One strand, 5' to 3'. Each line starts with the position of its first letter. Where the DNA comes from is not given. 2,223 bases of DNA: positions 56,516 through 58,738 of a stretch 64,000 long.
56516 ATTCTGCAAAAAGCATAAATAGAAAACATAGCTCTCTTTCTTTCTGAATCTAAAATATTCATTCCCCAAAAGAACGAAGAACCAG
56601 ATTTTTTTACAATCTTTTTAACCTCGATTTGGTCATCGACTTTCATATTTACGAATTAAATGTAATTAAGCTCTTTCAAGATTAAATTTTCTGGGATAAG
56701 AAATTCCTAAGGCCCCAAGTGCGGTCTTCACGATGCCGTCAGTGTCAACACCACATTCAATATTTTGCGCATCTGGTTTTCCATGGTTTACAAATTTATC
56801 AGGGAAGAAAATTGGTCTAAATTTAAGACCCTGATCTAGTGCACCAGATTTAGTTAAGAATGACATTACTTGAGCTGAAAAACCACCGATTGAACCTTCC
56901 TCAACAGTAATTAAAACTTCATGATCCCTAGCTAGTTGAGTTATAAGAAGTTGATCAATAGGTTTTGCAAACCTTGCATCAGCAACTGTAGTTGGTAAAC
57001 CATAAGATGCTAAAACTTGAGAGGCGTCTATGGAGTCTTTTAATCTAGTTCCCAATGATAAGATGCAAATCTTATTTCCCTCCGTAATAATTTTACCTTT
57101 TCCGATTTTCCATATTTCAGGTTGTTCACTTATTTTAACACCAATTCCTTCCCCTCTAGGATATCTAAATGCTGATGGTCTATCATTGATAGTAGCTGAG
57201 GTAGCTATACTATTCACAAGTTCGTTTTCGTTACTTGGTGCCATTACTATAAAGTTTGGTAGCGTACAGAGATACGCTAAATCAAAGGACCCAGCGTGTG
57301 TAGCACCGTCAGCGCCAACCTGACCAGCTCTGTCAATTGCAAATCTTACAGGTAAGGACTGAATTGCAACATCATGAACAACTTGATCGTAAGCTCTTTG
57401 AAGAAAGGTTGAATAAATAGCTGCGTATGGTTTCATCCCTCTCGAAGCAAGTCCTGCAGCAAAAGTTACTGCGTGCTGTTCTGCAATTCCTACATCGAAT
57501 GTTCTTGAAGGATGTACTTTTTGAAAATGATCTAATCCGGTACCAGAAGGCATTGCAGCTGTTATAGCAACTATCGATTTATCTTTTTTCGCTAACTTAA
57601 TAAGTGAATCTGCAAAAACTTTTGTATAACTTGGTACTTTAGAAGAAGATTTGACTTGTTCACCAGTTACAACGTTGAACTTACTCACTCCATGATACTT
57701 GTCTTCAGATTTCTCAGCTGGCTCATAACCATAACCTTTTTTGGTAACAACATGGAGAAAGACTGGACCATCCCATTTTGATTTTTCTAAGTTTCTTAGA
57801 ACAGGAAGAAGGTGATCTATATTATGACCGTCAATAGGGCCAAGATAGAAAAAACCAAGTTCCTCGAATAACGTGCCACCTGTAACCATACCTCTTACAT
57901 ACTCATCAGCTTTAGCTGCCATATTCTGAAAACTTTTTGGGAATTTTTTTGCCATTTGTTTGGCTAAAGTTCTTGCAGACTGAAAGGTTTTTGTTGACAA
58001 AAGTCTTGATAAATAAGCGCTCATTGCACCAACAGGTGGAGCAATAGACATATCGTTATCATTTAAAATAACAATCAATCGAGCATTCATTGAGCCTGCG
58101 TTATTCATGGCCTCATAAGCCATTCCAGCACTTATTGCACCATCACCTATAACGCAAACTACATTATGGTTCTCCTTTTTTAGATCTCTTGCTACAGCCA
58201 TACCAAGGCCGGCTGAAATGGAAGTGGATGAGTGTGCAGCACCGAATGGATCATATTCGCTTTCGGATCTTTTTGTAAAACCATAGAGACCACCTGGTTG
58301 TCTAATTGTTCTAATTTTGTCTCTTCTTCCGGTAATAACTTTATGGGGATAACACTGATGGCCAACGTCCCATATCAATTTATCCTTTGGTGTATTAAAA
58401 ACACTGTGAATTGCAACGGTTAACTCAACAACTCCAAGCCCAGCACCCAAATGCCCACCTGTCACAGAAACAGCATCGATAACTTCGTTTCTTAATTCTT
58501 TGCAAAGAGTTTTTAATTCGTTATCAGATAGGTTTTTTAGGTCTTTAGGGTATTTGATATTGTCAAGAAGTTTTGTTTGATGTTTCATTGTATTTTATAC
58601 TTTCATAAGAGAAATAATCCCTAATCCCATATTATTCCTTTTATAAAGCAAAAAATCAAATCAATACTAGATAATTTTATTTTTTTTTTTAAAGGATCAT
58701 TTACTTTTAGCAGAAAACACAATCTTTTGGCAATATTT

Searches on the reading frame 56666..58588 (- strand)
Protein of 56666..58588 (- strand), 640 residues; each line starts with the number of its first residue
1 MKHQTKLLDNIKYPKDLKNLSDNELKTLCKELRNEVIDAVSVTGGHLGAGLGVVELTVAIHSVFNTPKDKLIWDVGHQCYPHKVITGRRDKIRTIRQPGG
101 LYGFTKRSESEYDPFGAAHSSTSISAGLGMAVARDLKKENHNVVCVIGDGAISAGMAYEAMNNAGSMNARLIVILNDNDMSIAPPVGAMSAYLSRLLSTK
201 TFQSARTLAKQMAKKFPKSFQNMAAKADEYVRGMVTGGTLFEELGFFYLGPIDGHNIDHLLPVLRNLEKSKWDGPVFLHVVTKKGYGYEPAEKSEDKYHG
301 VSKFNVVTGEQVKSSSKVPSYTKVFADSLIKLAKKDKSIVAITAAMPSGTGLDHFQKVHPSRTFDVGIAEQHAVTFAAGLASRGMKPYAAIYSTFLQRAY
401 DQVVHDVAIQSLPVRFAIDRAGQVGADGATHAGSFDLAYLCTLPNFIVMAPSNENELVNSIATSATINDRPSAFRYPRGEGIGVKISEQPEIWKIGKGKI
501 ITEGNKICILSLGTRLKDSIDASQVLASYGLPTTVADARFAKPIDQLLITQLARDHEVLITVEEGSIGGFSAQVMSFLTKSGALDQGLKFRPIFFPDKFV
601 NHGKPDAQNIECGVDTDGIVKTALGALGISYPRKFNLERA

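Call 10: search_protein_families(library=pfam, proteins=[window:56666-58588:-], max_evalue=0.00001)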
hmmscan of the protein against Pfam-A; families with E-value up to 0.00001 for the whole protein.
window:56666-58588:- (640 aa): 4 families
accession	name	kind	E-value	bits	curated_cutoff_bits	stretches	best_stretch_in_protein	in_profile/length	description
PF13292.11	DXP_synthase_N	-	1.1e-120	402.5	21.2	1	8-282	1-274/274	1-deoxy-D-xylulose-5-phosphate synthase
PF02779.29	Transket_pyr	-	6.6e-44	150.1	27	1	319-480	3-171/174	Transketolase, pyrimidine binding domain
PF02780.25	Transketolase_C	-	5e-21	75.3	25.9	1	496-619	1-124/124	Transketolase, C-terminal domain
PF00676.26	E1_dh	-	3.8e-07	29.8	22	1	118-183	103-166/300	Dehydrogenase E1 component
